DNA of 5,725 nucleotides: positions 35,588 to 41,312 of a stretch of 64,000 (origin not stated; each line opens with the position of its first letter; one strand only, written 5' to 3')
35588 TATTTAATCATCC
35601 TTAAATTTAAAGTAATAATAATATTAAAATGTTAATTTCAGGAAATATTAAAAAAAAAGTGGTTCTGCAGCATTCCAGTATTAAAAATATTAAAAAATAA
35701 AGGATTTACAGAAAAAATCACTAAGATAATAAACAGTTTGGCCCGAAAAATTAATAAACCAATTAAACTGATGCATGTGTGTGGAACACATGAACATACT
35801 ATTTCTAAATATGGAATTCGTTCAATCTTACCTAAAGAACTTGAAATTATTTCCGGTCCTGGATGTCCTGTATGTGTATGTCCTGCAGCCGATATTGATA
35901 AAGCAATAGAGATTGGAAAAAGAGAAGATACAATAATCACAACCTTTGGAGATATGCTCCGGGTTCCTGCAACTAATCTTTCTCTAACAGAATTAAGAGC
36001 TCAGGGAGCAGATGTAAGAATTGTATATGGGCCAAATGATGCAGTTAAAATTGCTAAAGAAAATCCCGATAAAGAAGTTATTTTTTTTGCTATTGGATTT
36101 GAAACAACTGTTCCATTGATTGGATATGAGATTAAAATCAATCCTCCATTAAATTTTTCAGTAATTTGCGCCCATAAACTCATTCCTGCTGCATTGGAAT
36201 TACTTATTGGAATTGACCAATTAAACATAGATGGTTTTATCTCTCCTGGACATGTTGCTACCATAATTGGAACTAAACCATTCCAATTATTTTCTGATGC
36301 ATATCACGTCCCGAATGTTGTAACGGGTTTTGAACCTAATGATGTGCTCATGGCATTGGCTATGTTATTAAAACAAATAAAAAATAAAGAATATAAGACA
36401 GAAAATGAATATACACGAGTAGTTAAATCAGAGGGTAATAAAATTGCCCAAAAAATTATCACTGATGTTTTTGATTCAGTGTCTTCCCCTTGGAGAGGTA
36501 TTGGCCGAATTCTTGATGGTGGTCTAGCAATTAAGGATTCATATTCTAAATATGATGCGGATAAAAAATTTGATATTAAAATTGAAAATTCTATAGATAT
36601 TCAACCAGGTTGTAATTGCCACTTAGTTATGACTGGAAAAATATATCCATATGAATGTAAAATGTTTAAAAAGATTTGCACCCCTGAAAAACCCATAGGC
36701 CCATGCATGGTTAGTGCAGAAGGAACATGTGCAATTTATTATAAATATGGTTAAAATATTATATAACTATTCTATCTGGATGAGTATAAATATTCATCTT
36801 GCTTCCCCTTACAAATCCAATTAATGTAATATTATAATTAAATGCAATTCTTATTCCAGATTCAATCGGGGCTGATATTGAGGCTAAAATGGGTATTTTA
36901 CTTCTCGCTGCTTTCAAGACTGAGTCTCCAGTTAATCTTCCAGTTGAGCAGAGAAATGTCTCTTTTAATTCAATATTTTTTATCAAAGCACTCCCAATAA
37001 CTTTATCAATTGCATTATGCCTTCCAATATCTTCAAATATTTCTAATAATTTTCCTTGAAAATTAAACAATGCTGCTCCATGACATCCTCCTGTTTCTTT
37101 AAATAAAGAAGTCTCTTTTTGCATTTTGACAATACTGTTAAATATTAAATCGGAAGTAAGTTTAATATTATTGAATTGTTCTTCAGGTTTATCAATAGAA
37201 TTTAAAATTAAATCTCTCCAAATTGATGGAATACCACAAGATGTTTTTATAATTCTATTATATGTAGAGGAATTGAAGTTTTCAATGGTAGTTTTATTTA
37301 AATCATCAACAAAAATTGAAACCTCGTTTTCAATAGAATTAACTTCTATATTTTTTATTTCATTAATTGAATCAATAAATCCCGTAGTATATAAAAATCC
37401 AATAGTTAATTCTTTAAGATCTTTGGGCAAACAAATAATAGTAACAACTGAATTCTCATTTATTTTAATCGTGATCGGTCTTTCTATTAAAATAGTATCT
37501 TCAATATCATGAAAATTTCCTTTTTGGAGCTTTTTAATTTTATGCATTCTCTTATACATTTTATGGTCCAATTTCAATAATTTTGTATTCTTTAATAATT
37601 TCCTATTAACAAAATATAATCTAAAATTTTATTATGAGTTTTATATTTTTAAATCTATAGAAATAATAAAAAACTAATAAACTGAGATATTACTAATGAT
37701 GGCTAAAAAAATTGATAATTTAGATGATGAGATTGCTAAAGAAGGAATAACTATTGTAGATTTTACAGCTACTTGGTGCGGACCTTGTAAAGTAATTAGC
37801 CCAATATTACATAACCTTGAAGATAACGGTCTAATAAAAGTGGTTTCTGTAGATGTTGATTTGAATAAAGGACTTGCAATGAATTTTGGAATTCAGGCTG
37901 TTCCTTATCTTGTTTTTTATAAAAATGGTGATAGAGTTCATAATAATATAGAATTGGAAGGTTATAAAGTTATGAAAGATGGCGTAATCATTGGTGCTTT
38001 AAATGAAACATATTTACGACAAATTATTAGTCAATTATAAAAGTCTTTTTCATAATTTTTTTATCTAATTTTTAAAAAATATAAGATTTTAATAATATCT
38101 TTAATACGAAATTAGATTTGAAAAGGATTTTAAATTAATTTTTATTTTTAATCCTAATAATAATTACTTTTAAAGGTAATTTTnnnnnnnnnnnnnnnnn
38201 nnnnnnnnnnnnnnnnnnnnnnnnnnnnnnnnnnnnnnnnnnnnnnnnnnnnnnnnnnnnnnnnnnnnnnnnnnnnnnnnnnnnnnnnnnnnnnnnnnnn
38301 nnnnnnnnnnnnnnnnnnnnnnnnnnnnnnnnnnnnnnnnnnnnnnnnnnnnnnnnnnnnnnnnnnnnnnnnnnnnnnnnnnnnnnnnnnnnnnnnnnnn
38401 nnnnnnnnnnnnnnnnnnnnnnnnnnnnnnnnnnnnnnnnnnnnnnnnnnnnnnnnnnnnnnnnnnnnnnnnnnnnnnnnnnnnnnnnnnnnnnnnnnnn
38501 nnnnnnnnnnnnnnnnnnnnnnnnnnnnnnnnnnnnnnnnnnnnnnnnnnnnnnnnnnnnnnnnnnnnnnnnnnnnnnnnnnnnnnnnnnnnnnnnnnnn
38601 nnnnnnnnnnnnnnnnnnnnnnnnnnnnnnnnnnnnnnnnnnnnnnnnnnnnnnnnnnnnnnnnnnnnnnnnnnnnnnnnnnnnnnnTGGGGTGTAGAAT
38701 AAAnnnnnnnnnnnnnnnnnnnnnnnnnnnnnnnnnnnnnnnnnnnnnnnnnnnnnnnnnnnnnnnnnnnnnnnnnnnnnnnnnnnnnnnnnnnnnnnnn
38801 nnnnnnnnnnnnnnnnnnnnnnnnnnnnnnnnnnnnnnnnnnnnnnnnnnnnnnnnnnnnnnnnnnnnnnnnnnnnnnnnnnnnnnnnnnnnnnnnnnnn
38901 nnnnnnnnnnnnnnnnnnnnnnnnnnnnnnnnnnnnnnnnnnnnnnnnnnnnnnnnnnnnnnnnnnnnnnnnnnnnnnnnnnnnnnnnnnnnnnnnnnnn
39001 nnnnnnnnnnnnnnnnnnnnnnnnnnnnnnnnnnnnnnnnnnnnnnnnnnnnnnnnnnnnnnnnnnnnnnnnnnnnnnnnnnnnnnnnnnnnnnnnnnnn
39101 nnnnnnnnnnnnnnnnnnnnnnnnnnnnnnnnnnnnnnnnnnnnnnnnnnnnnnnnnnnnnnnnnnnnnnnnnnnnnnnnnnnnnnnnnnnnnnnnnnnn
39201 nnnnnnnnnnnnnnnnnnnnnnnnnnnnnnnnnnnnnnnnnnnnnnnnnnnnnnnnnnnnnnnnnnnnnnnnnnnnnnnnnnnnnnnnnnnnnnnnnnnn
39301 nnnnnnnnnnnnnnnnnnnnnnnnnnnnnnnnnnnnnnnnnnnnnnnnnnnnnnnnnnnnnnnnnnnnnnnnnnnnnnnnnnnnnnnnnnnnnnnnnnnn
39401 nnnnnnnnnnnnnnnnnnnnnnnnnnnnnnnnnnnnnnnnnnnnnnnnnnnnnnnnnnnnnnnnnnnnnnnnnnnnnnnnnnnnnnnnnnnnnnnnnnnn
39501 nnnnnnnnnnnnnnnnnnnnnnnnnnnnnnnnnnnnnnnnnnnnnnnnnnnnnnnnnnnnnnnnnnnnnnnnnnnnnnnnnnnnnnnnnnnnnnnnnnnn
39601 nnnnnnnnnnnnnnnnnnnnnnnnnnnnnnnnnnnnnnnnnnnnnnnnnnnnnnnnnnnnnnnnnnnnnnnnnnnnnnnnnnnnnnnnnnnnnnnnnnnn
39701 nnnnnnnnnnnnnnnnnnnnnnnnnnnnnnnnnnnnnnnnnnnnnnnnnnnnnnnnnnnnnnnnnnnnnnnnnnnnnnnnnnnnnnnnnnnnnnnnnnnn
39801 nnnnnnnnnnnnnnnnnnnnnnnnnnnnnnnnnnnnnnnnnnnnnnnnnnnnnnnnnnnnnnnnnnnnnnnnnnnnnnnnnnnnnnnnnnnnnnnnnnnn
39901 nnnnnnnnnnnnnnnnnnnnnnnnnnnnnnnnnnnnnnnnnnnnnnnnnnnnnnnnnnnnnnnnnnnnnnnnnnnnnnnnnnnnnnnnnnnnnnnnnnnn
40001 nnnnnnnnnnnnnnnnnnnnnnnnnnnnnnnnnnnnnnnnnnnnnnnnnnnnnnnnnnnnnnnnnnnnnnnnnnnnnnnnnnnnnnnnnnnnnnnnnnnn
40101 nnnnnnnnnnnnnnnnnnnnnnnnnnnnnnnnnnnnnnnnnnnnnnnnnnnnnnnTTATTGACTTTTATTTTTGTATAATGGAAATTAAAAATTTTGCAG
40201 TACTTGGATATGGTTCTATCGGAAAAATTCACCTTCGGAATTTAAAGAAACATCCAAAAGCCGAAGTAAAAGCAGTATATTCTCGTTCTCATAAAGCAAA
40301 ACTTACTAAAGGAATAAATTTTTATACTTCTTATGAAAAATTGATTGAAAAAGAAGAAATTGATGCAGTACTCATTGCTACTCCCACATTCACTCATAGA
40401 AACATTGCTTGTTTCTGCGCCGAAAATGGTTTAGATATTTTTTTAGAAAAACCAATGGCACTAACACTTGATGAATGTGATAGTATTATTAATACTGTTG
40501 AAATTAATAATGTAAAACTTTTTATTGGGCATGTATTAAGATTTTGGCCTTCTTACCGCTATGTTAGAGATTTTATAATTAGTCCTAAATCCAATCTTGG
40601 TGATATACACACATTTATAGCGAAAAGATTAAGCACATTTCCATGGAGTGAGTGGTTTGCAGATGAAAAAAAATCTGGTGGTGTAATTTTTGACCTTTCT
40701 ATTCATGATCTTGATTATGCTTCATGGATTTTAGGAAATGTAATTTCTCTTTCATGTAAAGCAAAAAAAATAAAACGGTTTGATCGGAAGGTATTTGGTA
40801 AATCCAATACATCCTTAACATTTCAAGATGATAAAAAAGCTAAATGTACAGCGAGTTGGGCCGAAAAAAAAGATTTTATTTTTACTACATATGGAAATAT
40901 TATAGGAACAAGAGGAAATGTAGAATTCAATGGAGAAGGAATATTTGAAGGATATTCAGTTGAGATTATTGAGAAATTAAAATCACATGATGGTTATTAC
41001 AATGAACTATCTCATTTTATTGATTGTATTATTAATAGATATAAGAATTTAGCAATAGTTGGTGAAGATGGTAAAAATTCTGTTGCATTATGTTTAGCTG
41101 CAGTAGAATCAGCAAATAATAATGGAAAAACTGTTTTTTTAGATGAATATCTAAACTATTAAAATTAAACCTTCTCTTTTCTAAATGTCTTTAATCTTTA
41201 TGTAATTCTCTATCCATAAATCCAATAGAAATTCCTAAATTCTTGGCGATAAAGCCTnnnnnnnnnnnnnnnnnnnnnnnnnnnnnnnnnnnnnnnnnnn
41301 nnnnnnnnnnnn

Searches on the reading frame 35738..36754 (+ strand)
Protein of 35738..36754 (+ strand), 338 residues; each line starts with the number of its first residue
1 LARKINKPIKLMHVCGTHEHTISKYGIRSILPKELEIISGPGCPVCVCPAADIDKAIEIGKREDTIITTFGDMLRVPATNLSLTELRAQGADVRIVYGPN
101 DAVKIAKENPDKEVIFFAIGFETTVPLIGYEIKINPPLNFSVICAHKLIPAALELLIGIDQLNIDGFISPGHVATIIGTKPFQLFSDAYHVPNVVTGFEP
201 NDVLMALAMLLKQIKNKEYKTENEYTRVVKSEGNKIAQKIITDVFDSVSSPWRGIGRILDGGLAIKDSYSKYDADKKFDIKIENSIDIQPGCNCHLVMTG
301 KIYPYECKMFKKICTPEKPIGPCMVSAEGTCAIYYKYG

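Call 35: search_protein_families(library=pfam, proteins=[window:35738-36754:+], max_evalue=0.0001)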
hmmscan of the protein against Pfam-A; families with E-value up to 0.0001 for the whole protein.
window:35738-36754:+ (338 aa): 1 family
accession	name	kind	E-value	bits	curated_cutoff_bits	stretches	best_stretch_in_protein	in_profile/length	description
PF01924.21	HypD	-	6.1e-143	476.6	25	1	6-338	17-351/351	Hydrogenase formation hypA family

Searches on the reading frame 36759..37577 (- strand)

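Call 35: search_protein_families(library=pfam, proteins=[window:36759-37577:-], max_evalue=0.0001)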
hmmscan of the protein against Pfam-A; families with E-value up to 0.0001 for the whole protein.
window:36759-37577:- (272 aa): 1 family
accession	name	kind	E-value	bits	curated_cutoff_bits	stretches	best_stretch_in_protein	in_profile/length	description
PF02634.21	FdhD-NarQ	-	1.1e-68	231.9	27.2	1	31-270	2-236/237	FdhD/NarQ family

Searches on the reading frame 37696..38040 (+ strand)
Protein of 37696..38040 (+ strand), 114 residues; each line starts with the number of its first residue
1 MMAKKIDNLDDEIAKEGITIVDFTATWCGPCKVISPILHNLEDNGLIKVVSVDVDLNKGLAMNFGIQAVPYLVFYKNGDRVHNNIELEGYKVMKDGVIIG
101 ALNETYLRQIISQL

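Call 35: search_protein_families(library=pfam, proteins=[window:37696-38040:+], max_evalue=0.0001)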
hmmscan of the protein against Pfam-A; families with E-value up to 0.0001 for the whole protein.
window:37696-38040:+ (114 aa): 2 families
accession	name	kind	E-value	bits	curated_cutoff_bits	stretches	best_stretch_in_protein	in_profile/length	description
PF00085.26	Thioredoxin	-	6.3e-20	71.6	23.5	1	7-84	8-88/103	Thioredoxin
PF14595.12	Thioredoxin_9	-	7.3e-05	23.1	25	1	14-77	39-106/129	Thioredoxin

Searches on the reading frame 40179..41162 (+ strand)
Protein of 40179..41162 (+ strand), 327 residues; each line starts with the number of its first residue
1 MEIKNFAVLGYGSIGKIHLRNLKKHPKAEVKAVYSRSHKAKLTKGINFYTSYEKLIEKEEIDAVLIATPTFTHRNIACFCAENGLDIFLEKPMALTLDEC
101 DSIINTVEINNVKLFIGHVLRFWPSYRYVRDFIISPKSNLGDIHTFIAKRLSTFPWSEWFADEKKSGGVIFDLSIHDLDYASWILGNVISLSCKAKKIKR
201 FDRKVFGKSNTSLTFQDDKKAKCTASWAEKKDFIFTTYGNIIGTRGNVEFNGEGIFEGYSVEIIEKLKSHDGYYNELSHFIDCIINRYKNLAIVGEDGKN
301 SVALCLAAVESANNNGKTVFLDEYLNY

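Call 36: search_protein_families(library=pfam, proteins=[window:40179-41162:+], max_evalue=0.0001)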
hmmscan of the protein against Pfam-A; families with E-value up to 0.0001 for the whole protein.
window:40179-41162:+ (327 aa): 3 families
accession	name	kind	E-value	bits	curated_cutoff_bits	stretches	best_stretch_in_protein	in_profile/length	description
PF01408.29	GFO_IDH_MocA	-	3.1e-25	89.6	24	1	5-118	2-120/120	Oxidoreductase family, NAD-binding Rossmann fold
PF22725.1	GFO_IDH_MocA_C3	-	1.6e-14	54.4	27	1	139-248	12-123/124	GFO/IDH/MocA C-terminal domain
PF02894.22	GFO_IDH_MocA_C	-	1.8e-12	48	22.9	1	140-316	9-214/218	Oxidoreductase family, C-terminal alpha/beta domain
